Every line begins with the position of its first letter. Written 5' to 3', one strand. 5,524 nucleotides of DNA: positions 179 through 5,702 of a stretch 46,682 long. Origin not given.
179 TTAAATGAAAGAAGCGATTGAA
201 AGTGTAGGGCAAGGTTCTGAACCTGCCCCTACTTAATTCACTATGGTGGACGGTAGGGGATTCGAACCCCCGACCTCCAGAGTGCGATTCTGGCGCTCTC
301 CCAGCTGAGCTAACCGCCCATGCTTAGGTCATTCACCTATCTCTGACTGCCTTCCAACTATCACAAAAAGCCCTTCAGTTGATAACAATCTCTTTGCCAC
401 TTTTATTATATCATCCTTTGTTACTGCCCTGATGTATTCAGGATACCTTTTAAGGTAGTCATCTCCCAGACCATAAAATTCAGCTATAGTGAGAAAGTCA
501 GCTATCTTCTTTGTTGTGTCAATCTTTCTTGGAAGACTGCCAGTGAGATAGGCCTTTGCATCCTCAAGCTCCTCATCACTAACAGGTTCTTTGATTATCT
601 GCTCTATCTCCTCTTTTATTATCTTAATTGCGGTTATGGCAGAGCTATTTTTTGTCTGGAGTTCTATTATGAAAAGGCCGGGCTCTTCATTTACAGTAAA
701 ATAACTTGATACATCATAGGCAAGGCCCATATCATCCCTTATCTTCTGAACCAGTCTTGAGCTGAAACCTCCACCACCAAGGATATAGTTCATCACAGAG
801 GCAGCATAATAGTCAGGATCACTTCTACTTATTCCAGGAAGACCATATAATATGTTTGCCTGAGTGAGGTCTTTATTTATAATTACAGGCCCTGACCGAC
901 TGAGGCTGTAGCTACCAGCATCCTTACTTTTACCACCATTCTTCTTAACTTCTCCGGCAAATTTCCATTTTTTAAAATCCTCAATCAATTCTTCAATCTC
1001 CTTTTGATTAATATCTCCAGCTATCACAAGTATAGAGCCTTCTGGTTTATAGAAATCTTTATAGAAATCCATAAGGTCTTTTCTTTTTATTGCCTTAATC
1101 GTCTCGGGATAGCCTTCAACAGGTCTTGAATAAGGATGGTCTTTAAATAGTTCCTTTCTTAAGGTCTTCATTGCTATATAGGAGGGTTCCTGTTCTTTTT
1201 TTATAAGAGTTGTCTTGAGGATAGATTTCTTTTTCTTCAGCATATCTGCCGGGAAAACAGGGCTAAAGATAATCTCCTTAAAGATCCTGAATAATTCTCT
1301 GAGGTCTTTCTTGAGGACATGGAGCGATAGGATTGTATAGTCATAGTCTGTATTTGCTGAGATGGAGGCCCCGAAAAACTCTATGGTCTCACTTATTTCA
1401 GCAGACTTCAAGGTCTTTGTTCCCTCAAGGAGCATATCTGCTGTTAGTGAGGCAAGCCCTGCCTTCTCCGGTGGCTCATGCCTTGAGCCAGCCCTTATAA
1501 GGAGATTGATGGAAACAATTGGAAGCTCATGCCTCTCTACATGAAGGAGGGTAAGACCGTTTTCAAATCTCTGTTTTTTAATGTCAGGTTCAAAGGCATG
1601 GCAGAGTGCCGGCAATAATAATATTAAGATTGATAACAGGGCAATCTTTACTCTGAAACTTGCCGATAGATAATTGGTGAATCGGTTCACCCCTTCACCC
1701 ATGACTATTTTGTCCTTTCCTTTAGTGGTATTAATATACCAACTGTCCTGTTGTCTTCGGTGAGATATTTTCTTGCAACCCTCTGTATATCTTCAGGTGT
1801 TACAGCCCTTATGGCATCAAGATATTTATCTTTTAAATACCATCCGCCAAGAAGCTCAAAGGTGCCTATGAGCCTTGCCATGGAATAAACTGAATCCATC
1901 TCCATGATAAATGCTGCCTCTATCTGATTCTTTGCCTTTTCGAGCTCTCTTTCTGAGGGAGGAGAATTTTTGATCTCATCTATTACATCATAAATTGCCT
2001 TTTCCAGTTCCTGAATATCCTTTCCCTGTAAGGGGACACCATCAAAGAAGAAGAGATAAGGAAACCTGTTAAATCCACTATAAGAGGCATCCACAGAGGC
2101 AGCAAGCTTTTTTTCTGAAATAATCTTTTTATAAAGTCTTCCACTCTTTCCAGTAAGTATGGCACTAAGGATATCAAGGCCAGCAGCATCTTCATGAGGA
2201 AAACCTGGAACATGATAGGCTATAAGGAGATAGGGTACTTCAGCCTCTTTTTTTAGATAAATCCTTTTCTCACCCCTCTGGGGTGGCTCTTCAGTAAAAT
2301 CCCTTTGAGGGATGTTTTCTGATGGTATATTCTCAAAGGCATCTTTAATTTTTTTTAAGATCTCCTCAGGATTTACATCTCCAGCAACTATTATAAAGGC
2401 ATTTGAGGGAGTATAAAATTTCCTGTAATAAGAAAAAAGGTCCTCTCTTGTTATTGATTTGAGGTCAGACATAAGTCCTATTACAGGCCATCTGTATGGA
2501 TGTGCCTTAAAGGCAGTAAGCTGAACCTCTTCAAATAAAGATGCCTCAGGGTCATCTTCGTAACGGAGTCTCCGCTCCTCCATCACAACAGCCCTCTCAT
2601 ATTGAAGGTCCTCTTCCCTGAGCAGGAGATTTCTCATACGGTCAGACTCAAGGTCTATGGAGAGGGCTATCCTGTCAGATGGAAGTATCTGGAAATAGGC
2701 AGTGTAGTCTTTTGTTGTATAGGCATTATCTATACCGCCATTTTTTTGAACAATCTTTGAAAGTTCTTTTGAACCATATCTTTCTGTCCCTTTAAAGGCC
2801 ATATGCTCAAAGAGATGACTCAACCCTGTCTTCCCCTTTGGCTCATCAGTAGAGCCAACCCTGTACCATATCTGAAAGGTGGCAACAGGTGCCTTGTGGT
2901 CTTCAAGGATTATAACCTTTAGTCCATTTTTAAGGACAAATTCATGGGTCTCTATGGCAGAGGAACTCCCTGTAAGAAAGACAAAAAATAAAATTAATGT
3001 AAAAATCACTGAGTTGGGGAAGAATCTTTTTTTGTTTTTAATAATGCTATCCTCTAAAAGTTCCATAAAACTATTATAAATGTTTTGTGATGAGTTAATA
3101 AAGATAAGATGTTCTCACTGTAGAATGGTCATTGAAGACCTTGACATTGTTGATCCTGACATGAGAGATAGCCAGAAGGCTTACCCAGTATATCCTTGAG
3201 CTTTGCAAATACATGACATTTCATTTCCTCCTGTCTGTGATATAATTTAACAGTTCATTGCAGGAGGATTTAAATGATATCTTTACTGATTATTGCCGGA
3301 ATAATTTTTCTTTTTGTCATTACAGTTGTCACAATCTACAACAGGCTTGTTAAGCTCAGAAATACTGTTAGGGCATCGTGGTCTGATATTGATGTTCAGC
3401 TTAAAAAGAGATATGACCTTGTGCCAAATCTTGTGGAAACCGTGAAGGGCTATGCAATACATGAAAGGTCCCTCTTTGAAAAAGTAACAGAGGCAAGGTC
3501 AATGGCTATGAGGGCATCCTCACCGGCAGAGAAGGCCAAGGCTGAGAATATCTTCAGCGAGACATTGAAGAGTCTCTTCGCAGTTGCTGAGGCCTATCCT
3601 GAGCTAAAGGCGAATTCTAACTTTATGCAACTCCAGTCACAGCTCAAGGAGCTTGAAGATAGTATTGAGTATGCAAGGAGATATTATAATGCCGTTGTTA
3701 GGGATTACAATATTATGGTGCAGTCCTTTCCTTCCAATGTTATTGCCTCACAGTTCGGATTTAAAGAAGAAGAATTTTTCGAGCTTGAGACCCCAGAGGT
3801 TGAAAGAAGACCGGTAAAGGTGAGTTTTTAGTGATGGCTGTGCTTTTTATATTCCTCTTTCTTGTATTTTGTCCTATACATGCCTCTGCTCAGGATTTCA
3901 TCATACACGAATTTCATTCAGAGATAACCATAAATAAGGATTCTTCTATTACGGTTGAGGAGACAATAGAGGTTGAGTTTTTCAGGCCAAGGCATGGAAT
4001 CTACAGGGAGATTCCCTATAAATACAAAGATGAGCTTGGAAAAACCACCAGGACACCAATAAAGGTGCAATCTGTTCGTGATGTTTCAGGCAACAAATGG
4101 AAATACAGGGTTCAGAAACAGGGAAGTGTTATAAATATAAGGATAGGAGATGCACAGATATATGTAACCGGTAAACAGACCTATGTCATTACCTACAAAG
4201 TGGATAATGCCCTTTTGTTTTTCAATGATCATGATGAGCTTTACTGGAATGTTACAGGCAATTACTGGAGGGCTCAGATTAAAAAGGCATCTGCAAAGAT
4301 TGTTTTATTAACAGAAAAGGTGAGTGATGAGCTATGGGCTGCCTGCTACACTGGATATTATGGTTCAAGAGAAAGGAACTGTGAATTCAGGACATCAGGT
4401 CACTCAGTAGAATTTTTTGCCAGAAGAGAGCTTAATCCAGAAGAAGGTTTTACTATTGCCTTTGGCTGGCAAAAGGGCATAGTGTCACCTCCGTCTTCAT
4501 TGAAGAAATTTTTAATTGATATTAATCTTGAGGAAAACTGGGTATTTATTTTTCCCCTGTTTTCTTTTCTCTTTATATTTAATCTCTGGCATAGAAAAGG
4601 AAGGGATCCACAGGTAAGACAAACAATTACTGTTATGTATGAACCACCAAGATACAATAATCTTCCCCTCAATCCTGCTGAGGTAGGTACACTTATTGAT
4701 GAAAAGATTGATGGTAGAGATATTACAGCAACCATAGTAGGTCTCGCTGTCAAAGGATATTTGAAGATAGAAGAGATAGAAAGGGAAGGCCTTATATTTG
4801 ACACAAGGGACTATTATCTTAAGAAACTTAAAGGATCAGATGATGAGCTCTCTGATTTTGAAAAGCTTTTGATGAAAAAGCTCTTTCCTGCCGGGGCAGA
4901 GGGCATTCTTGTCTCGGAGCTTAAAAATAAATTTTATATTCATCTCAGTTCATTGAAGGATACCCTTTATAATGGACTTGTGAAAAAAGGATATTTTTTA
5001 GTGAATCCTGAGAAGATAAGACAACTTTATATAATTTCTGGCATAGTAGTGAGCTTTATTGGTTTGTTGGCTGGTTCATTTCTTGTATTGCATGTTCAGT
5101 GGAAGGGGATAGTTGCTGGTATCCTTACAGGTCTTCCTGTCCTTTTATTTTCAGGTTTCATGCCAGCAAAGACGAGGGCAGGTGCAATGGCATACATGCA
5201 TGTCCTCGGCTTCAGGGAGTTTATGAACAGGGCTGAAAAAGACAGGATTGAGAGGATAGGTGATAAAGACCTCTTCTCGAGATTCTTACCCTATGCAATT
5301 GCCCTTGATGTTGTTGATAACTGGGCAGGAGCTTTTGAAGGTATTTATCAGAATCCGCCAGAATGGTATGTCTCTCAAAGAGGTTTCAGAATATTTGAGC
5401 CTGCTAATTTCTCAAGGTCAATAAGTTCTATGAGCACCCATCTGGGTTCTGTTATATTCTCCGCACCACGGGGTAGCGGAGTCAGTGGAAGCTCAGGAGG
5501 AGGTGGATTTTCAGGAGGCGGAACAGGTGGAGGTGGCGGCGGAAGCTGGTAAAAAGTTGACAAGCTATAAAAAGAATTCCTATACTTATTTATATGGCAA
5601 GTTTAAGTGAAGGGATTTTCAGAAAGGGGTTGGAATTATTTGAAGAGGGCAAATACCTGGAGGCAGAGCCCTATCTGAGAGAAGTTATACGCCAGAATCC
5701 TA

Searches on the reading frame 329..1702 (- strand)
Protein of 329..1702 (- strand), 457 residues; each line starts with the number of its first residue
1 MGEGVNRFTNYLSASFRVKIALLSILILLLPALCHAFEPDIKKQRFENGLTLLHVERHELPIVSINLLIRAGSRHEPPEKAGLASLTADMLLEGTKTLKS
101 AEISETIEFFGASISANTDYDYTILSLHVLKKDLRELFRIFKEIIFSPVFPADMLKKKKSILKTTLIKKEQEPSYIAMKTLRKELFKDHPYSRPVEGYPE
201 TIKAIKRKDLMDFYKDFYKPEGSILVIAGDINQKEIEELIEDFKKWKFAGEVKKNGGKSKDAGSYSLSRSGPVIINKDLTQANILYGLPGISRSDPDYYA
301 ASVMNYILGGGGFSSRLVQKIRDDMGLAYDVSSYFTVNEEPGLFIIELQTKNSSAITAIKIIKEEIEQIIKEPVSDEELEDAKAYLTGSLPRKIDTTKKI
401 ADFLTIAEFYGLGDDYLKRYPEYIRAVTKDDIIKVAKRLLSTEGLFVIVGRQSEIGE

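Call 52: search_protein_families(library=pfam, proteins=[window:329-1702:-], max_evalue=0.00001)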
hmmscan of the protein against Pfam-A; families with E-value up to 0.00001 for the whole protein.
window:329-1702:- (457 aa): 2 families
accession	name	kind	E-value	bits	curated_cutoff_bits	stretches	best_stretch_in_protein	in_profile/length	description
PF05193.26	Peptidase_M16_C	-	2.1e-38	132.4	23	1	205-385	2-180/181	Peptidase M16 inactive domain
PF00675.25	Peptidase_M16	-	3.9e-23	82.4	22.3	1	59-196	9-146/149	Insulinase (Peptidase family M16)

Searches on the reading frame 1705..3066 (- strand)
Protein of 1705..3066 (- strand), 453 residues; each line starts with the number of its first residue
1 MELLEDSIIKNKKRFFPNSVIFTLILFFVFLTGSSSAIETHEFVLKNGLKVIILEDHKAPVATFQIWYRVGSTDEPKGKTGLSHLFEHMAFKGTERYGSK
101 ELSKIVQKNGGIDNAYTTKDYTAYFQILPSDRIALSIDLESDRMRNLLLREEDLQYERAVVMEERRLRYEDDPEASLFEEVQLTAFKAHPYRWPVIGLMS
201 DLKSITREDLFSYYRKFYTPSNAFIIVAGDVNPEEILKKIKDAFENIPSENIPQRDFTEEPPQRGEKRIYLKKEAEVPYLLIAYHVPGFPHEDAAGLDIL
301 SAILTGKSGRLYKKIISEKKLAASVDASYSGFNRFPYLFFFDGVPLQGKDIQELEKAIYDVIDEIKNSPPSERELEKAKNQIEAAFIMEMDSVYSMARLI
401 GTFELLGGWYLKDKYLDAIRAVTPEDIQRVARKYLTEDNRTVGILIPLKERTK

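Call 52: search_protein_families(library=pfam, proteins=[window:1705-3066:-], max_evalue=0.00001)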
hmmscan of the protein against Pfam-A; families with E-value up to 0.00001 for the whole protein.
window:1705-3066:- (453 aa): 2 families
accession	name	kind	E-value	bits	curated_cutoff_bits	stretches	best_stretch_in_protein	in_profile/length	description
PF05193.26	Peptidase_M16_C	-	9.3e-37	127.1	23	1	204-381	1-180/181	Peptidase M16 inactive domain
PF00675.25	Peptidase_M16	-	9.8e-27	94.1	22.3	1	51-195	2-145/149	Insulinase (Peptidase family M16)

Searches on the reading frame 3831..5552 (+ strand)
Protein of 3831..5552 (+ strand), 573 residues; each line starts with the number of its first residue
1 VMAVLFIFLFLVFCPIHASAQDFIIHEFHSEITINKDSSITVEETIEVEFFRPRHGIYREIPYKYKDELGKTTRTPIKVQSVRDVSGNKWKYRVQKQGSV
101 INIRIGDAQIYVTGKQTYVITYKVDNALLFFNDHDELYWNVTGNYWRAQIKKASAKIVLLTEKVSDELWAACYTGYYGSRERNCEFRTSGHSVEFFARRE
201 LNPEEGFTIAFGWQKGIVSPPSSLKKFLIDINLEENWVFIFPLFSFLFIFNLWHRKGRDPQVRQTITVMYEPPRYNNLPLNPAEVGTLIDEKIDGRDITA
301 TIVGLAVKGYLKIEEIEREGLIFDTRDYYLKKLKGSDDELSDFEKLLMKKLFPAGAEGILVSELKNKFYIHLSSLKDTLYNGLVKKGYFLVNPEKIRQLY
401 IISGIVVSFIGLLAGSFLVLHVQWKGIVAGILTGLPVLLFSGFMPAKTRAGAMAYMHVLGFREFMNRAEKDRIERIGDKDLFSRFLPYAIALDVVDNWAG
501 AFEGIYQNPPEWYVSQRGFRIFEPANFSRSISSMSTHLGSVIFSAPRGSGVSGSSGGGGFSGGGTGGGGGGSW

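Call 52: search_protein_families(library=pfam, proteins=[window:3831-5552:+], max_evalue=0.00001)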
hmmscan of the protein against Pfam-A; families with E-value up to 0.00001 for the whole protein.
window:3831-5552:+ (573 aa): 2 families
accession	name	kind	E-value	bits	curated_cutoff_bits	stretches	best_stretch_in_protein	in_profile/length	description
PF20990.2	DUF2207_C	-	1.2e-37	130.4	33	1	273-502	2-247/247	Predicted membrane protein (DUF2207) C-terminal domain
PF09972.14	DUF2207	-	2.2e-30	106.5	24.4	1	25-213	2-172/172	Predicted membrane protein (DUF2207) N-terminal domain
